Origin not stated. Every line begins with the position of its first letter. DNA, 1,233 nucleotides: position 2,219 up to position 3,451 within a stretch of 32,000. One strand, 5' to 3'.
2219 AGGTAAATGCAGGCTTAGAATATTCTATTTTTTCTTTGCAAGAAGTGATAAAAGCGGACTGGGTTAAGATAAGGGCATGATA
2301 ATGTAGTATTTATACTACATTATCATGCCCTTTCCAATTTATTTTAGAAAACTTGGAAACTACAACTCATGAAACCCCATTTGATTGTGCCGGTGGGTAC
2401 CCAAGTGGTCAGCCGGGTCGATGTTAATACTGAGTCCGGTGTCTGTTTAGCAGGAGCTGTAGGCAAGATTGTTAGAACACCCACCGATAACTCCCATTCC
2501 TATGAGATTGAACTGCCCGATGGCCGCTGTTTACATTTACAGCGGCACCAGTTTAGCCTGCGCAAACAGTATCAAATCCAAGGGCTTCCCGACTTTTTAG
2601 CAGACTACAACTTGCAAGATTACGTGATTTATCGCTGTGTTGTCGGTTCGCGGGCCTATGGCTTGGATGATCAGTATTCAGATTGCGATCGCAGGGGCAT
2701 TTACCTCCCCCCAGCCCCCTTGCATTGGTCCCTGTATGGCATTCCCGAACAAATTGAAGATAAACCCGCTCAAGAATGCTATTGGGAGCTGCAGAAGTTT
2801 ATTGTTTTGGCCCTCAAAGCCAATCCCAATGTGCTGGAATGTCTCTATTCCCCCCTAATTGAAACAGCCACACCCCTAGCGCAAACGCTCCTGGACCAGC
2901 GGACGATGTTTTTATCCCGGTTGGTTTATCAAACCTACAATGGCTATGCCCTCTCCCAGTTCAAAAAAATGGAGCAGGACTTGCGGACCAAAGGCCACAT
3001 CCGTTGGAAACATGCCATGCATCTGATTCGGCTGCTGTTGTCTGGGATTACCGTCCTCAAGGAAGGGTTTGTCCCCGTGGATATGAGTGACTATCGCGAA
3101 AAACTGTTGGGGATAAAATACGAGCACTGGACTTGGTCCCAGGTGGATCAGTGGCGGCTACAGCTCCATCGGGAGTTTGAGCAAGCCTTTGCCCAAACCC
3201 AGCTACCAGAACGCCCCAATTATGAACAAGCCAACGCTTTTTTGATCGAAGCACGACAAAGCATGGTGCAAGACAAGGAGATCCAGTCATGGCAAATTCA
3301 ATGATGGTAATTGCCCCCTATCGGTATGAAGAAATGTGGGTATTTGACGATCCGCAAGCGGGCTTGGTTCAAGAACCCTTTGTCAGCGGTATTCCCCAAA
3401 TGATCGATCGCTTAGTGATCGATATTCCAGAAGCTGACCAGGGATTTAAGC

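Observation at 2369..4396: Translationally coupled three-gene cassette: two paralogous pol-beta nucleotidyltransferases flanking a small unknown protein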

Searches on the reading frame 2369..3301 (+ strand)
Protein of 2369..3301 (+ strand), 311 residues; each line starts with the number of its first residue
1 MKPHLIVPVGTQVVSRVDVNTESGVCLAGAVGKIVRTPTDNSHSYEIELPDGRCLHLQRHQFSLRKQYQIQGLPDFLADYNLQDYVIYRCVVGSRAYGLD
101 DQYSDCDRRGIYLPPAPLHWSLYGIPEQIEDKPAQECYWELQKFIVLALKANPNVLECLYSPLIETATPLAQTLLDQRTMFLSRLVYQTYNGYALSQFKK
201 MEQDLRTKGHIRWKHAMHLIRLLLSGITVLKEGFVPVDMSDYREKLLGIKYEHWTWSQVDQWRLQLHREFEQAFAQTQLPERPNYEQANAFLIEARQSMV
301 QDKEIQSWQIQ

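Call 3: search_protein_families(library=pfam, proteins=[window:2369-3301:+], max_evalue=1)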
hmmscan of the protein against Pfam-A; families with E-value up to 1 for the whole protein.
window:2369-3301:+ (311 aa): 1 family
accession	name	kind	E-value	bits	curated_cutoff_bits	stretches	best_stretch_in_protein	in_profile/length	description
PF10127.15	RlaP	-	9.8e-43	147.1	23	1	85-293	19-248/249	RNA repair pathway DNA polymerase beta family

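Call 4: search_protein_families(library=ncbifam, proteins=[window:2369-3301:+], max_evalue=1)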
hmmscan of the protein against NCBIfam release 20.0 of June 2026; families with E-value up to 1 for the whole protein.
window:2369-3301:+ (311 aa): 0 families

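Call 5: search_protein_families(library=padloc, proteins=[window:2369-3301:+], max_evalue=1)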
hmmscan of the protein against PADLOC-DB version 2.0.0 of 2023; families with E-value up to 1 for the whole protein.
window:2369-3301:+ (311 aa): 0 families

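Call 7: search_solved_structures(query=window:2369-3301:+, max_evalue=10)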
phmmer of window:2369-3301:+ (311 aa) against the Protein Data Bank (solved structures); distinct sequences matched with E-value up to 10: 0.

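Call 16: find_homologous_proteins(query=window:2369-3301:+, max_evalue=0.001)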
Query window:2369-3301:+ (311 aa): 7998 proteins with E <= 0.001 among 8000 candidates; the best 120 are listed.
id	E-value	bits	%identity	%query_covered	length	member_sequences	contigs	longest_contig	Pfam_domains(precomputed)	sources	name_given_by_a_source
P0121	5.1e-212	721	100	100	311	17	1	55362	PF10127.16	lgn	-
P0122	3.4e-195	665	95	96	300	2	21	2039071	PF10127.16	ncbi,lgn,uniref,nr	ncbi:DNA polymerase beta superfamily protein [Acaryochloris sp. CCMEE 5410]|uniref:nucleotidyltransf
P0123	1.2e-192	657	94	96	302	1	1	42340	PF10127.16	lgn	-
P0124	6.8e-192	655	94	96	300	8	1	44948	PF10127.16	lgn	-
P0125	4.7e-187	639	92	96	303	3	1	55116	PF10127.16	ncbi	-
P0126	1.7e-180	617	88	96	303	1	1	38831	PF10127.16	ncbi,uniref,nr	ncbi:nucleotidyltransferase domain-containing protein [Acaryochloris sp. IP29b_bin.137]|uniref:nucle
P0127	5.6e-166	569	82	96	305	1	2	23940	PF10127.16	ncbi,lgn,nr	ncbi:MAG: nucleotidyltransferase domain-containing protein [Acaryochloris sp. RU_4_1]|nr:nucleotidyl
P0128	3.3e-146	504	74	96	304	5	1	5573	PF10127.16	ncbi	ncbi:MAG: nucleotidyltransferase domain-containing protein [Cyanobacteria bacterium J06635_1]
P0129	1.4e-144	499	70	97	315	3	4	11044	PF10127.16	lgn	-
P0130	3.6e-144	498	70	97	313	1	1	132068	PF10127.16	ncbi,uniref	ncbi:DNA polymerase beta superfamily protein [Pantanalinema rosaneae CENA516]|uniref:nucleotidyltran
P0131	6.2e-144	497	70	97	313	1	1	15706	PF10127.16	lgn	-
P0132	1.1e-143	496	71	95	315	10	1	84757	PF10127.16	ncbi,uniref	ncbi:nucleotidyltransferase domain-containing protein [Leptolyngbya sp. ST-U4]|uniref:nucleotidyltra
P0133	1.2e-143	496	70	97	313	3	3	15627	PF10127.16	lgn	-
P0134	8.4e-143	493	72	95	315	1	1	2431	PF10127.16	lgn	-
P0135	1.3e-142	493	73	95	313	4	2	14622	PF10127.16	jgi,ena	jgi:hypothetical protein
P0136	1.5e-142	492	71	95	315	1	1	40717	PF10127.16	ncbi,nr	ncbi:nucleotidyltransferase domain-containing protein [Phormidium tenue FACHB-886]|nr:nucleotidyltra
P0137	2.0e-142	492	72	95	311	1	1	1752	PF10127.16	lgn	-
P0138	6.9e-142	490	72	95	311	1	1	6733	PF10127.16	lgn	-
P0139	7.6e-142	490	72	95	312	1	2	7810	PF10127.16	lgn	-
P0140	1.6e-141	489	69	97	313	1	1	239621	PF10127.16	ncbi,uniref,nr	ncbi:nucleotidyltransferase domain-containing protein [Pantanalinema sp. GBBB05]|uniref:nucleotidylt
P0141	2.4e-141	489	71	95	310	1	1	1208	PF10127.16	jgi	jgi:uncharacterized protein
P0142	2.6e-141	488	72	95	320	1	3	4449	PF10127.16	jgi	jgi:uncharacterized protein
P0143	2.9e-141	488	71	96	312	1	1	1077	PF10127.16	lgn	-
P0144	3.3e-141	488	71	95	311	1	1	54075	PF10127.16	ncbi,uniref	ncbi:nucleotidyltransferase domain-containing protein [Leptolyngbya sp. AN02str]|uniref:nucleotidylt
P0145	4.4e-141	488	72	95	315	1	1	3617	PF10127.16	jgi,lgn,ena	-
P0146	6.1e-141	487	71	95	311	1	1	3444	PF10127.16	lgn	-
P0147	6.3e-141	487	69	95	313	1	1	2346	PF10127.16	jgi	jgi:uncharacterized protein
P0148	7.7e-141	487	71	96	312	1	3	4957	PF10127.16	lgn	-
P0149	2.3e-140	485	70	96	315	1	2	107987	PF10127.16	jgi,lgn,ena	jgi:hypothetical protein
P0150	2.4e-140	485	70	99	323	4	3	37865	PF10127.16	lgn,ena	-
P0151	3.2e-140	485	71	95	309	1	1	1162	PF10127.16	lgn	-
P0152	6.1e-140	484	71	96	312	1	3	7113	PF10127.16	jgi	jgi:uncharacterized protein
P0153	9.7e-140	483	71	95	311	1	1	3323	PF10127.16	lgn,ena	-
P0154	1.5e-139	483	68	96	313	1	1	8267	PF10127.16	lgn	-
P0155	2.2e-139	482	69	97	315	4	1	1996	PF10127.16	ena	-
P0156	2.5e-139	482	71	95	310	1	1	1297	PF10127.16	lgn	-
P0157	2.8e-139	482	69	98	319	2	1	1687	PF10127.16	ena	-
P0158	3.0e-139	482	70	96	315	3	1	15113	PF10127.16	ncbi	ncbi:MAG: nucleotidyltransferase domain-containing protein [Thainema sp.]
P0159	4.4e-139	481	69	96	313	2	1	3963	PF10127.16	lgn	-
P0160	4.6e-139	481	68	95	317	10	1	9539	PF10127.16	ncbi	-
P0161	7.4e-139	480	71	95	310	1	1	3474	PF10127.16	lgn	-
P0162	8.2e-139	480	70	96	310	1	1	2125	PF10127.16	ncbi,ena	-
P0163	8.4e-139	480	69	95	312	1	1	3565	PF10127.16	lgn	-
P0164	9.3e-139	480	67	98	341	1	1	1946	PF10127.16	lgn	-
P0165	1.3e-138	480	69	96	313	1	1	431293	PF10127.16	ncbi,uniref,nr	ncbi:hypothetical protein C1752_01438 [Acaryochloris thomasi RCC1774]|uniref:Nucleotidyltransferase 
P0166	1.3e-138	480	69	96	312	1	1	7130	PF10127.16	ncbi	-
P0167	1.4e-138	479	69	95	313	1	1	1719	PF10127.16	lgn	-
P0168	1.5e-138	479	69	95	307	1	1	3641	PF10127.16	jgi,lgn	jgi:uncharacterized protein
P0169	1.6e-138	479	70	95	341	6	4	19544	PF10127.16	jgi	jgi:uncharacterized protein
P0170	3.2e-138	478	69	96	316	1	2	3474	PF10127.16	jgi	jgi:uncharacterized protein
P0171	3.2e-138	478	68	96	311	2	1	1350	PF10127.16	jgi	jgi:uncharacterized protein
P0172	3.2e-138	478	69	95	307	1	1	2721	PF10127.16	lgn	-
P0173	4.5e-138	478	70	96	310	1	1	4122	PF10127.16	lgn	-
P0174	4.6e-138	478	70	95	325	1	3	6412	PF10127.16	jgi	jgi:uncharacterized protein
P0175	6.1e-138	477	71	95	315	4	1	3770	PF10127.16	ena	-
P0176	1.3e-137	476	69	96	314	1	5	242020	PF10127.16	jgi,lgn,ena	-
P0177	3.9e-137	475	69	96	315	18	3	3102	PF10127.16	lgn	-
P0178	4.9e-137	474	69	95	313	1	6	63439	PF10127.16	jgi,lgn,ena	jgi:hypothetical protein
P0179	5.5e-137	474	69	95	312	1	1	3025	PF10127.16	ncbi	ncbi:MAG: nucleotidyltransferase domain-containing protein [Thermosynechococcaceae cyanobacterium]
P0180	6.4e-137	474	66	97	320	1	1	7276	PF10127.16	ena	-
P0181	7.0e-137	474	71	95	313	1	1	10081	PF10127.16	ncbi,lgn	-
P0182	9.7e-137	473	69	96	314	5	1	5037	PF10127.16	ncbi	-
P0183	9.8e-137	473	67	96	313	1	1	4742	PF10127.16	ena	-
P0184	1.0e-136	473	68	96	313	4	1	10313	PF10127.16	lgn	-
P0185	1.2e-136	473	68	96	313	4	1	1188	PF10127.16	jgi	jgi:uncharacterized protein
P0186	1.2e-136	473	69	95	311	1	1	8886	PF10127.16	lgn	-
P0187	1.4e-136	473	68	97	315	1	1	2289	PF10127.16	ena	-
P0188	1.4e-136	473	68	97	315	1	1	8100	PF10127.16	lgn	-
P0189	2.0e-136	472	68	96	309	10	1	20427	PF10127.16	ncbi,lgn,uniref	ncbi:MAG: nucleotidyltransferase domain-containing protein [Coleofasciculus sp. A1-SPW-01]|uniref:nu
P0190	2.4e-136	472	68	96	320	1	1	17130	PF10127.16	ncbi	-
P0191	3.1e-136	472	68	96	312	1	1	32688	PF10127.16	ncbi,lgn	ncbi:MAG: DNA polymerase beta superfamily protein [Microcoleaceae cyanobacterium]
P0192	4.7e-136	471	69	97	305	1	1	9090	PF10127.16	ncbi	-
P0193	4.8e-136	471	68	96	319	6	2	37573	PF10127.16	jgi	jgi:uncharacterized protein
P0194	6.2e-136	471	68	96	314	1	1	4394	PF10127.16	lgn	-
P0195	6.6e-136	471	67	97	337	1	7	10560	PF10127.16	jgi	jgi:predicted nucleotidyltransferase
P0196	8.3e-136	470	69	96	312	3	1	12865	PF10127.16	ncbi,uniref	ncbi:nucleotidyltransferase domain-containing protein [Vacuolonema iberomarrocanum]|uniref:nucleotid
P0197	1.2e-135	470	69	96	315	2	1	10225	PF10127.16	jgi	jgi:uncharacterized protein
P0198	1.2e-135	470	68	97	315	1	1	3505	PF10127.16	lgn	-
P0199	1.4e-135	470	68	97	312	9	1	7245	PF10127.16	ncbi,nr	ncbi:MAG: nucleotidyltransferase domain-containing protein [Moorea sp. SIO3G5]|nr:nucleotidyltransfe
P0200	1.7e-135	469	68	96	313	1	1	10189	PF10127.16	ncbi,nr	ncbi:nucleotidyltransferase domain-containing protein [Pseudanabaenaceae cyanobacterium LEGE 13415]|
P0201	1.9e-135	469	68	97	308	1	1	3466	PF10127.16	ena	-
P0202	2.6e-135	469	69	95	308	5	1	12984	PF10127.16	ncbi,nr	ncbi:MAG: nucleotidyltransferase domain-containing protein [Leptolyngbyaceae cyanobacterium SM1_3_5]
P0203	2.8e-135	469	67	98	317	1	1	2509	PF10127.16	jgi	jgi:predicted nucleotidyltransferase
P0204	3.0e-135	468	69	95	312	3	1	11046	PF10127.16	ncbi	-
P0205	3.0e-135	468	69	95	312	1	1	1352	PF10127.16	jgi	-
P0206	3.5e-135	468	66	96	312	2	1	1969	PF10127.16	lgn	-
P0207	3.5e-135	468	67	96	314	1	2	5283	PF10127.16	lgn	-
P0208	3.7e-135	468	69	96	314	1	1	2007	PF10127.16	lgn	-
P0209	4.2e-135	468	67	96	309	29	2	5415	PF10127.16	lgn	-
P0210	6.6e-135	467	64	97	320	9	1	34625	PF10127.16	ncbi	-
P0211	8.6e-135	467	68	96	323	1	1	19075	PF10127.16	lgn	-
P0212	9.9e-135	467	68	97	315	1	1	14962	PF10127.16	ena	-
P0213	1.0e-134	467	67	96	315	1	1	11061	PF10127.16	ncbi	-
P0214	2.1e-134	466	67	95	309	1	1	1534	PF10127.16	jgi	jgi:uncharacterized protein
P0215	2.1e-134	466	67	96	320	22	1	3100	PF10127.16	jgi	jgi:uncharacterized protein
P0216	2.3e-134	466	68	97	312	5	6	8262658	PF10127.16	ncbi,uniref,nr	ncbi:MAG: nucleotidyltransferase domain-containing protein [Moorea sp. SIO3I7]|uniref:Nucleotidyltra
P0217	2.5e-134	465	66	96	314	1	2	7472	PF10127.16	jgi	-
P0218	2.6e-134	465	66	96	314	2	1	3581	PF10127.16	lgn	-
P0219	2.7e-134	465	68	96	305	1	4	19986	PF10127.16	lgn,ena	-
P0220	2.9e-134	465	65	97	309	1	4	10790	PF10127.16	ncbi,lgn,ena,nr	ncbi:MAG TPA: nucleotidyltransferase [Cyanobacteria bacterium UBA8803]|nr:nucleotidyltransferase [Cy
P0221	3.3e-134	465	67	97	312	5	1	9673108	PF10127.16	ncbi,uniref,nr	ncbi:nucleotidyltransferase [Moorena producens PAL-8-15-08-1]|uniref:Nucleotidyltransferase n=1 Tax=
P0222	3.7e-134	465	67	96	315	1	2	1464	PF10127.16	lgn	-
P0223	4.2e-134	465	68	95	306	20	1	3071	PF10127.16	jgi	jgi:uncharacterized protein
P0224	4.7e-134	465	68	97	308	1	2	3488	PF10127.16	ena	-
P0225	5.8e-134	464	69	95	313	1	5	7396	PF10127.16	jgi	jgi:uncharacterized protein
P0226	5.8e-134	464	66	96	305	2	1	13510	PF10127.16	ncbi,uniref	ncbi:MAG: nucleotidyltransferase domain-containing protein [Coleofasciculus sp. G3-WIS-01]|uniref:nu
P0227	6.3e-134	464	67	95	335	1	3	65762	PF10127.16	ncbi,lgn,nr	ncbi:MAG: nucleotidyltransferase domain-containing protein [Oscillatoriales cyanobacterium RM1_1_9]|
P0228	7.5e-134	464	67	96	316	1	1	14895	PF10127.16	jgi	jgi:predicted nucleotidyltransferase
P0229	7.8e-134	464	64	97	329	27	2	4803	PF10127.16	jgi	-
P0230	8.4e-134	464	67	95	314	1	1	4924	PF10127.16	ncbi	ncbi:MAG: nucleotidyltransferase domain-containing protein [Microcoleus sp.]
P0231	8.8e-134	464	67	97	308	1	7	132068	PF10127.16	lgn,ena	-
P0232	9.3e-134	464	69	95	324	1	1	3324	PF10127.16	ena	-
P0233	9.8e-134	464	68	96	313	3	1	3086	PF10127.16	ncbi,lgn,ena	-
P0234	1.1e-133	463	67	96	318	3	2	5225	PF10127.16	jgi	jgi:predicted nucleotidyltransferase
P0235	1.1e-133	463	66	96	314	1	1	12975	PF10127.16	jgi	jgi:uncharacterized protein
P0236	1.5e-133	463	67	95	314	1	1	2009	PF10127.16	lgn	-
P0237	1.7e-133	463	65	97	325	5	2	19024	PF10127.16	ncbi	-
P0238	1.8e-133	463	66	96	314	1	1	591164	PF10127.16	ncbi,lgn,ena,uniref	ncbi:nucleotidyltransferase domain-containing protein [Microcoleus sp. EPA2]|uniref:nucleotidyltrans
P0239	1.9e-133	463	69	95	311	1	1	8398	PF10127.16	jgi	jgi:uncharacterized protein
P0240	2.0e-133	462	67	95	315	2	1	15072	PF10127.16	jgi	jgi:uncharacterized protein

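Call 18: find_related_loci(query=window:2369-3301:+, collection=genome_contigs, flank=6000)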
Query window:2369-3301:+ (311 aa) in genome_contigs; peptide patterns used: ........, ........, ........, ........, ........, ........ (x = any residue, [..] = any of these).
281 stretches matched a pattern; 264 encode a relative of the query (tblastn E <= 1e-3); the best 80 are kept; 80 distinct loci.
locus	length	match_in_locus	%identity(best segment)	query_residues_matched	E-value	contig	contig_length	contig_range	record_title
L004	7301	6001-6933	94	1-311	0e+0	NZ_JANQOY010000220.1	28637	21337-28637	MAG: Acaryochloris sp. IP29b_bin.148 k99_1186400, whole genome shotgun sequence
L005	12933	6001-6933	93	1-311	0e+0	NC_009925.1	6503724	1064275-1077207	Acaryochloris marina MBIC11017, complete sequence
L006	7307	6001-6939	93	1-311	0e+0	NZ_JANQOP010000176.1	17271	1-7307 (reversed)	MAG: Acaryochloris sp. IP29b_bin.137 k99_2072460, whole genome shotgun sequence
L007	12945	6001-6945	91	1-311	0e+0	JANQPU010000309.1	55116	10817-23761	MAG: Acaryochloris sp. IP29b_bin.176 k99_2844911, whole genome shotgun sequence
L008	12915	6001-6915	88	1-302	0e+0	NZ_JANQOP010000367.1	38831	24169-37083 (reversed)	MAG: Acaryochloris sp. IP29b_bin.137 k99_1725952, whole genome shotgun sequence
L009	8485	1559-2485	81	1-304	8e-171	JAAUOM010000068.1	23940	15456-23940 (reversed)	MAG: Acaryochloris sp. CRU_2_0 NODE_439_length_23940_cov_7.29442, whole genome shotgun sequence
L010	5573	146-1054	74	1-300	3e-151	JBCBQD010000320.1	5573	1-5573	MAG: Cyanobacteria bacterium J06635_1 NODE_320_length_5573_cov_13.942504, whole genome shotgun sequence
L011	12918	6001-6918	70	1-301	7e-149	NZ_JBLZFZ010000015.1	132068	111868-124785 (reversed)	Pantanalinema rosaneae CENA516 NODE_21_length_132126_cov_266.398854, whole genome shotgun sequence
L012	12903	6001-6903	71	4-299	4e-148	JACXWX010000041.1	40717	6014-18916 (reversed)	Phormidium tenue FACHB-886 contig41, whole genome shotgun sequence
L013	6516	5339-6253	70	2-301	3e-148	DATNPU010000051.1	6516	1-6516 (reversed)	MAG TPA_asm: Microcoleaceae cyanobacterium isolate SMAG_U16489 k141_4398150, whole genome shotgun sequence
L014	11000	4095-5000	71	4-300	2e-149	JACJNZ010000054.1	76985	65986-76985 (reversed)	Cyanobacteria bacterium FACHB-502 contig54, whole genome shotgun sequence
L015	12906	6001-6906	71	4-300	2e-147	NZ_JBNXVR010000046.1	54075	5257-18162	Leptolyngbya sp. AN02str NODE_55_length_54075_cov_41.223400, whole genome shotgun sequence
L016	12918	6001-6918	69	1-301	9e-147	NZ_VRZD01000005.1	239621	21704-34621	MAG: Pantanalinema sp. GBBB05 NODE_20_length_239621_cov_7.852330, whole genome shotgun sequence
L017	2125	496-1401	70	4-302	3e-155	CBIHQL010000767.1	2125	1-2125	MAG TPA_asm: uncultured bacterium isolate SRR18156189_concoct_24 genome assembly, contig: ERZ27336846.16235, whole genom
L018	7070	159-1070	70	4-302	5e-145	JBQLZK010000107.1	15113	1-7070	MAG: Thainema sp. isolate MCC5402 contig_107, whole genome shotgun sequence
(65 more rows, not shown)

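Call 57: predict_structure(alignment_id=A2)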
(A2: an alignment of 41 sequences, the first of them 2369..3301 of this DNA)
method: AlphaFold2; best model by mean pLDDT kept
length: 311 residues; sequences in the alignment: 41
mean_pLDDT: 74.9   pTM: 0.72
mean pLDDT of the five models: 74.9, 73.7, 70.1, 69.8, 67.0
residues with pLDDT >= 90: 100; 70-90: 111; 50-70: 43; < 50: 57
segments of 3 or more residues with pLDDT < 50: 1-32, 63-74, 121-123, 304-311
pLDDT, mean of each block of 10 residues (from residue 1): 29 30 39 57 61 64 43 49 86 87 87 72 63 85 89 89 93 94 91 87 87 86 92 86 90 91 95 95 89 80 40 25
secondary structure, 60 per line:
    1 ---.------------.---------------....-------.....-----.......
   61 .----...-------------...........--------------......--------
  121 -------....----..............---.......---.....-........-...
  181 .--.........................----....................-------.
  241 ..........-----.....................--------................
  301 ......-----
elements in order: E33-36 E44-48 E54-58 H82-85 E86-92 E107-112 E128-131 E136-140 H141-149 H153-159 E163-167 H169-176 H178-181 H184-208 H213-232 H240-250 H256-276 H285-306

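Call 59: fold_search(model_id=the predicted structure, library=pdb)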
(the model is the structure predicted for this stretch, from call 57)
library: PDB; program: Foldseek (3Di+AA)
matches with E <= 10: 515; with E <= 0.001: 4
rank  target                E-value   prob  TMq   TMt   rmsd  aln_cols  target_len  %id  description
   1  9dbj_C                3.8e-04  1.00  0.33  0.43  11.2       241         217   14  Structure of Hailong HalB R164A mutant with non-hydrolyzable dATP (released 2025-05-07)
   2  9dbj_D                5.5e-04  1.00  0.33  0.42  11.2       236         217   14  Structure of Hailong HalB R164A mutant with non-hydrolyzable dATP (released 2025-05-07)
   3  9dbh_B                7.6e-04  1.00  0.33  0.44  11.6       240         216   12  Structure of Hailong HalB in complex with oligodeoxyadenylate (released 2025-05-07)
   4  9dbh_A                9.9e-04  1.00  0.34  0.44  11.0       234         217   14  Structure of Hailong HalB in complex with oligodeoxyadenylate (released 2025-05-07)
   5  9dbj_E                1.2e-03  1.00  0.32  0.40  11.2       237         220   13  Structure of Hailong HalB R164A mutant with non-hydrolyzable dATP (released 2025-05-07)
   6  9dbj_F                1.2e-03  1.00  0.33  0.43  11.4       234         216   12  Structure of Hailong HalB R164A mutant with non-hydrolyzable dATP (released 2025-05-07)
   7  9dbj_B                1.5e-03  1.00  0.30  0.41  11.7       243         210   14  Structure of Hailong HalB R164A mutant with non-hydrolyzable dATP (released 2025-05-07)
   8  6un8_B                1.7e-03  0.99  0.30  0.34  11.3       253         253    9  Wild type ANT bound to neomycin (released 2020-05-06)
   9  6nmk_A                2.3e-03  0.97  0.29  0.33  17.4       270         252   10  Binary complex structure of the T130K mutant of ANT-4'' with Neomycin (released 2020-01-15)
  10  6p01_A                2.6e-03  0.99  0.30  0.35  11.4       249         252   10  Apo structure of the E52D mutant of ANT-4 (released 2020-01-29)
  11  9dbi_D                2.8e-03  0.99  0.33  0.43  10.1       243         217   12  Structure of Hailong HalB D21A/D23A mutant (released 2025-05-07)
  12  9dbj_A                3.1e-03  0.99  0.32  0.42  10.7       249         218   12  Structure of Hailong HalB R164A mutant with non-hydrolyzable dATP (released 2025-05-07)
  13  1kny_A                3.1e-03  0.99  0.31  0.35   7.9       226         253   11  KANAMYCIN NUCLEOTIDYLTRANSFERASE (released 1996-08-17)
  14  6p06_A                3.2e-03  0.99  0.29  0.34   9.3       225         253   13  Ternary structure of the E52D mutant of ANT-4 with Neomycin and AMPCPP (released 2020-01-29)
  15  9dbi_A                5.8e-03  1.00  0.36  0.46  10.2       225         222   13  Structure of Hailong HalB D21A/D23A mutant (released 2025-05-07)
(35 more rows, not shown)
